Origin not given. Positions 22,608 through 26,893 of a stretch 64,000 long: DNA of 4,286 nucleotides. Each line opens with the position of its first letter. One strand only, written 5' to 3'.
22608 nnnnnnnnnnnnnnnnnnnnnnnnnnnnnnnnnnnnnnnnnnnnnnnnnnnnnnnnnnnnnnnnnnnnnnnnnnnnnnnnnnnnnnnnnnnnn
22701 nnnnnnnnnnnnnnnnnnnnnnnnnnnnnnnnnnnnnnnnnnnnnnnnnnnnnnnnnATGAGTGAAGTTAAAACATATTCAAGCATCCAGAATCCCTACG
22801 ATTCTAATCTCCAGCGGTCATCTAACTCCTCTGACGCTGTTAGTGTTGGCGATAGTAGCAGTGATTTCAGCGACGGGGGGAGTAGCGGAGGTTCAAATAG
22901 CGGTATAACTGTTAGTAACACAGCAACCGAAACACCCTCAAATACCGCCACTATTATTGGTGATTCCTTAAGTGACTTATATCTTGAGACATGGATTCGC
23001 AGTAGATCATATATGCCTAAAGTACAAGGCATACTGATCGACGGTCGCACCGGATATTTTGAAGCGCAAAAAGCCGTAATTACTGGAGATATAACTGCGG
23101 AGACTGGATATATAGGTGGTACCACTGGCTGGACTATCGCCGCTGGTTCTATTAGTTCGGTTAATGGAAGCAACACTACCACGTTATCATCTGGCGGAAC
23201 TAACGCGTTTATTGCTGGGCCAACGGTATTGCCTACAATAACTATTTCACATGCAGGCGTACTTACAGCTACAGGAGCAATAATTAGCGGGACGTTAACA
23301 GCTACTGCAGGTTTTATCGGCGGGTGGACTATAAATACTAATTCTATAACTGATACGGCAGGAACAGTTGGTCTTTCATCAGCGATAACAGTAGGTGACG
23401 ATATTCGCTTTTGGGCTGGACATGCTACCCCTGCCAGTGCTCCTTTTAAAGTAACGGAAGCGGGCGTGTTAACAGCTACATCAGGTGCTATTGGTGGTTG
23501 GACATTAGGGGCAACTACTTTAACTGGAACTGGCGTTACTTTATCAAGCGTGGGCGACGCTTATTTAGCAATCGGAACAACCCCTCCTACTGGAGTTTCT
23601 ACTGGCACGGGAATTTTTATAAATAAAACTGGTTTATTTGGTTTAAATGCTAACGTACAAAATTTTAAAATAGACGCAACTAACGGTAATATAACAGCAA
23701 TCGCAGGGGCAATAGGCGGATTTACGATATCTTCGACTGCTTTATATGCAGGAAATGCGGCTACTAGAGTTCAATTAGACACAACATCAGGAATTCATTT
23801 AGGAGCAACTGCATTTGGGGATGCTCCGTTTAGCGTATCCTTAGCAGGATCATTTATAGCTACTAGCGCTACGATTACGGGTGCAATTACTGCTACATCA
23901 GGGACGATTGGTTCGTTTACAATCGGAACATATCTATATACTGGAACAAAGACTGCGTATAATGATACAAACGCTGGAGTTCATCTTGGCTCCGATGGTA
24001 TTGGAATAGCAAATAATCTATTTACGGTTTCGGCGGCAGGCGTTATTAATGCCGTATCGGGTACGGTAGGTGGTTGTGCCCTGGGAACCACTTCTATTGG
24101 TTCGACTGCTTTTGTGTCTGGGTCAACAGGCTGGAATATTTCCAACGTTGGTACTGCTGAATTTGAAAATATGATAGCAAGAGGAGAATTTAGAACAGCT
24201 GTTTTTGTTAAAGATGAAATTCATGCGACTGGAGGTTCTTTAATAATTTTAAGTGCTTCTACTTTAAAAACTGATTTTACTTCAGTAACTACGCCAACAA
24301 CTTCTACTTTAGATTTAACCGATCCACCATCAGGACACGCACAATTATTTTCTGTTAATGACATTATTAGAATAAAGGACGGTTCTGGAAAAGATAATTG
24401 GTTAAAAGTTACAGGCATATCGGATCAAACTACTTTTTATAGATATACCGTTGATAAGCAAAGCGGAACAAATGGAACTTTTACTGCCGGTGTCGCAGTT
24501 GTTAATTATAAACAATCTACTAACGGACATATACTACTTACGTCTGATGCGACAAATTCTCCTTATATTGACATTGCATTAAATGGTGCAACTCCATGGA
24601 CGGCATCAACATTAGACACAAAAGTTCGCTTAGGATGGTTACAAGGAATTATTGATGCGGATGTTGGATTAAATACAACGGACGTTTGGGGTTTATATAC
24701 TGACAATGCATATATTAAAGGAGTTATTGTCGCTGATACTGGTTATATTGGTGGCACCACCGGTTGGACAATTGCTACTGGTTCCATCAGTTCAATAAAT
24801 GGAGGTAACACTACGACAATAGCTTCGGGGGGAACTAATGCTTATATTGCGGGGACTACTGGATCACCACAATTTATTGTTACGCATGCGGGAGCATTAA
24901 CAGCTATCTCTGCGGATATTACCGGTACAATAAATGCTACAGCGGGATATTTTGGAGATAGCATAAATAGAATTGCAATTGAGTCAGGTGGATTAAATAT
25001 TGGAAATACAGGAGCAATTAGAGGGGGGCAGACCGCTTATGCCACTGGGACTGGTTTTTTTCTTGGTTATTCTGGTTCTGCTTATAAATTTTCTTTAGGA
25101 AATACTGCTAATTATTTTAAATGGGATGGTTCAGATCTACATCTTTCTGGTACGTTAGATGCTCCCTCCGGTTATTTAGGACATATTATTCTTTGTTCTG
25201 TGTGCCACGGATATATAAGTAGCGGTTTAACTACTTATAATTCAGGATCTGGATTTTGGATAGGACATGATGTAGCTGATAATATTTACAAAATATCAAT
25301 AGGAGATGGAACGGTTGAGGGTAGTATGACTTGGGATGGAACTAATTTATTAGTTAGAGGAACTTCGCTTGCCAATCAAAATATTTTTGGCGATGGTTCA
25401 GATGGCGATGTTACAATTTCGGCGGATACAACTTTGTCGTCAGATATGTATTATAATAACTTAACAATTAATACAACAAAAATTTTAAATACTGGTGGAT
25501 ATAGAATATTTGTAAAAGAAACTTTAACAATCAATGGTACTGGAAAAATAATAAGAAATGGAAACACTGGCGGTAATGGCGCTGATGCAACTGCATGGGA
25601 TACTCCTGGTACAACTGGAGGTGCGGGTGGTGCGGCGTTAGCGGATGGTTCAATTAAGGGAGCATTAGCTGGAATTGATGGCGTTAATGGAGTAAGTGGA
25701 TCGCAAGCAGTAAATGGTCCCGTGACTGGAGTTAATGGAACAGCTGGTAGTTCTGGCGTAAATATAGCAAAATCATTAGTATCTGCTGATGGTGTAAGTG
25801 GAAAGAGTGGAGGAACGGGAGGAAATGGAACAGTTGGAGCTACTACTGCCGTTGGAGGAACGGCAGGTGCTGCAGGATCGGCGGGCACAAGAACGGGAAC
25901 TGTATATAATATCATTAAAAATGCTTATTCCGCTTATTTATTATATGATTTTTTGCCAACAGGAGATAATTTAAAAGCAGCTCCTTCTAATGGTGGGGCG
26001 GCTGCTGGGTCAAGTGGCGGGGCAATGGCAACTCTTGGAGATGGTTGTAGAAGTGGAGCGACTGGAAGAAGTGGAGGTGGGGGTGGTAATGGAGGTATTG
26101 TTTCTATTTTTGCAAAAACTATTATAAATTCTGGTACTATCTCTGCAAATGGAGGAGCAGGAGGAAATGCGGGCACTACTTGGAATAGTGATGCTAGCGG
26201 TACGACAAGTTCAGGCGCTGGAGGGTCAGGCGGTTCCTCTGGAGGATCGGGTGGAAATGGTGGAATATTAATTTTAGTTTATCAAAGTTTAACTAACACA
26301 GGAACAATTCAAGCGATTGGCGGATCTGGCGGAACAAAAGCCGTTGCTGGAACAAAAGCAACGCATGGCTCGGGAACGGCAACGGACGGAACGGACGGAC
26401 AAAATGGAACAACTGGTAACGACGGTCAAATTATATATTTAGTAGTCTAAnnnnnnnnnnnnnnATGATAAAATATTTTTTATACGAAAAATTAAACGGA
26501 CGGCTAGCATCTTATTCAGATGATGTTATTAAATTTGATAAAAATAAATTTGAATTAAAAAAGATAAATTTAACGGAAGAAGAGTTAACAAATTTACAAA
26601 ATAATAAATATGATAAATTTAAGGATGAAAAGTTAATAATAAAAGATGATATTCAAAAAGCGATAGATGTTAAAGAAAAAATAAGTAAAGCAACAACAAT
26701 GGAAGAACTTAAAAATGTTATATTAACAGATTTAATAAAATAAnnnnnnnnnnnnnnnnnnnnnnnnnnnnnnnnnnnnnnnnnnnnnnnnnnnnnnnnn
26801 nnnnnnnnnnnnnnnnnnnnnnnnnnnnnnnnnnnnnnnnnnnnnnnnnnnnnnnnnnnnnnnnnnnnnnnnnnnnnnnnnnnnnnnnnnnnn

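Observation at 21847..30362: Second covarying RNA element (two nested stems, conserved GGGTCwAGTCT loop) immediately upstream of two unrelated plus-strand HNH genes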

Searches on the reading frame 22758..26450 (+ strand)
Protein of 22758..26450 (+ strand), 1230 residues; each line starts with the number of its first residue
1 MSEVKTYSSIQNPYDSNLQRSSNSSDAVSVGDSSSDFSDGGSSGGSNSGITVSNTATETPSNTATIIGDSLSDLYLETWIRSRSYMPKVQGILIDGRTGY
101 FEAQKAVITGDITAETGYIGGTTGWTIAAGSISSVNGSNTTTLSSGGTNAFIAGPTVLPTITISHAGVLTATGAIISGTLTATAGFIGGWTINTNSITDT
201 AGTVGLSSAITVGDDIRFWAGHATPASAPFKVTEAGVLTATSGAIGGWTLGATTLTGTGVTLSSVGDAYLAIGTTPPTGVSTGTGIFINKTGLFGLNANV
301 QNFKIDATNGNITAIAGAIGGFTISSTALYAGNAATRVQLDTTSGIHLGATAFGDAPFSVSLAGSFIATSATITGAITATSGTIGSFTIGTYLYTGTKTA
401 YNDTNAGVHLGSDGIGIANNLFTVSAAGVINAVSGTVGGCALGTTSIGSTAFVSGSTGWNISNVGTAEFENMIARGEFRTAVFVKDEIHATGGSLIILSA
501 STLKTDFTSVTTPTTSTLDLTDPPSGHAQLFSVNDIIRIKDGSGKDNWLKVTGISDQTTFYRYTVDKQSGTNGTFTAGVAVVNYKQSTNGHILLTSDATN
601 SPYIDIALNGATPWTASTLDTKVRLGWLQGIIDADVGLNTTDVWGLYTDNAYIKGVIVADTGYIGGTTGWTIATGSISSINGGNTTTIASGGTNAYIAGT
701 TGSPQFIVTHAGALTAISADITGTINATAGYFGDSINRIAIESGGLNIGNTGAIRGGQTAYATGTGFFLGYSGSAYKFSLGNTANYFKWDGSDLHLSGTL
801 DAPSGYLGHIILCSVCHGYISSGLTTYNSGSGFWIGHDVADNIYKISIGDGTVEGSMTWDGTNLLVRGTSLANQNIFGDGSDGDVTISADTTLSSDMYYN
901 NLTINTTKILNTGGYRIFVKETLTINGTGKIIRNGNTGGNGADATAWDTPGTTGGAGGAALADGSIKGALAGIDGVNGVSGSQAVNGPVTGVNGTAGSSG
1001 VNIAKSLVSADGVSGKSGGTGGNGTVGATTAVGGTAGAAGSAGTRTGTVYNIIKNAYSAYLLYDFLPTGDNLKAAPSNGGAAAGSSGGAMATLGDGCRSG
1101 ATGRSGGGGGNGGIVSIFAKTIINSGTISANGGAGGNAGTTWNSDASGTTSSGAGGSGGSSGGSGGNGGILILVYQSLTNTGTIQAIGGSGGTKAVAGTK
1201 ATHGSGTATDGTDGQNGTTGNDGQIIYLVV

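Call 10: search_protein_families(library=pfam, proteins=[window:22758-26450:+], max_evalue=0.01)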
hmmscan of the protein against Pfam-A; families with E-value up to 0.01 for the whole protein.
window:22758-26450:+ (1230 aa): 0 families

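Call 11: search_protein_families(library=phrogs, proteins=[window:22758-26450:+], max_evalue=0.001)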
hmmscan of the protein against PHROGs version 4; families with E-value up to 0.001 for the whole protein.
window:22758-26450:+ (1230 aa): 1 family
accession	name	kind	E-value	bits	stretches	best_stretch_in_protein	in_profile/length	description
phrog_19846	-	unknown function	6e-05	21.8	1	355-418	1112-1173/1272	-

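Call 15: find_related_loci(query=window:22758-26450:+, collection=viral_contigs, flank=6000)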
Query window:22758-26450:+ (1230 aa) in viral_contigs; peptide patterns used: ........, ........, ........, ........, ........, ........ (x = any residue, [..] = any of these).
171 stretches matched a pattern; 147 encode a relative of the query (tblastn E <= 1e-3); the best 80 are kept; 80 distinct loci.
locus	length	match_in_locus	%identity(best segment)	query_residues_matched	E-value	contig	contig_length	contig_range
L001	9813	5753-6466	46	167-941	2e-32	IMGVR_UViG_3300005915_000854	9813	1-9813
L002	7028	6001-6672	41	167-927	4e-32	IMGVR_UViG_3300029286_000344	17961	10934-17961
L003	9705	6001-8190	32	141-1230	5e-27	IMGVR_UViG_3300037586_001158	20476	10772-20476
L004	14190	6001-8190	33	141-1230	2e-26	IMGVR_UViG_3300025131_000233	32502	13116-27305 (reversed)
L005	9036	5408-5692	58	835-928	3e-23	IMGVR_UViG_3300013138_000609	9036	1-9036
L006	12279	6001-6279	58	850-944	2e-21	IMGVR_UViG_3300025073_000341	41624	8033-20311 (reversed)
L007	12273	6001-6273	55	847-927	3e-19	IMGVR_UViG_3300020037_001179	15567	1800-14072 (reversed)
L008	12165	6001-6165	76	877-931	5e-19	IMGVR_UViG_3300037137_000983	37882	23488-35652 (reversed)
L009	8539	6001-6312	52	875-983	9e-19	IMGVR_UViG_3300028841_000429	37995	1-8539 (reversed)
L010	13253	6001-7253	40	872-1043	5e-18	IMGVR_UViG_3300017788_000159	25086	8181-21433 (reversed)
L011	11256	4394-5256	69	874-928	1e-17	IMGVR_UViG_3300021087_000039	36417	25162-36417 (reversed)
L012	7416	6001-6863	69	874-928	3e-17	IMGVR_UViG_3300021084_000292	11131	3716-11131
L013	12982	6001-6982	61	812-931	4e-17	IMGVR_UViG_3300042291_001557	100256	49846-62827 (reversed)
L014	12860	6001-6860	69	875-928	8e-17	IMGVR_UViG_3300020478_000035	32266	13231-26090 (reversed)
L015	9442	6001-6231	62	863-940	1e-16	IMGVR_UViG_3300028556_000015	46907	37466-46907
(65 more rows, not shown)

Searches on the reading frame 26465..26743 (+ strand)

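Call 10: search_protein_families(library=pfam, proteins=[window:26465-26743:+], max_evalue=0.01)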
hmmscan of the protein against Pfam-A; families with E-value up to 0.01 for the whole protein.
window:26465-26743:+ (92 aa): 1 family
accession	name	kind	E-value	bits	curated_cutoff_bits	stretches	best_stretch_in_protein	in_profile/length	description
PF15745.10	AP1AR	-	0.0084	16.1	27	1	33-72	36-75/276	AP-1 complex-associated regulatory protein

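Call 11: search_protein_families(library=phrogs, proteins=[window:26465-26743:+], max_evalue=0.001)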
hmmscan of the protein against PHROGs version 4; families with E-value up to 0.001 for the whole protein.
window:26465-26743:+ (92 aa): 0 families
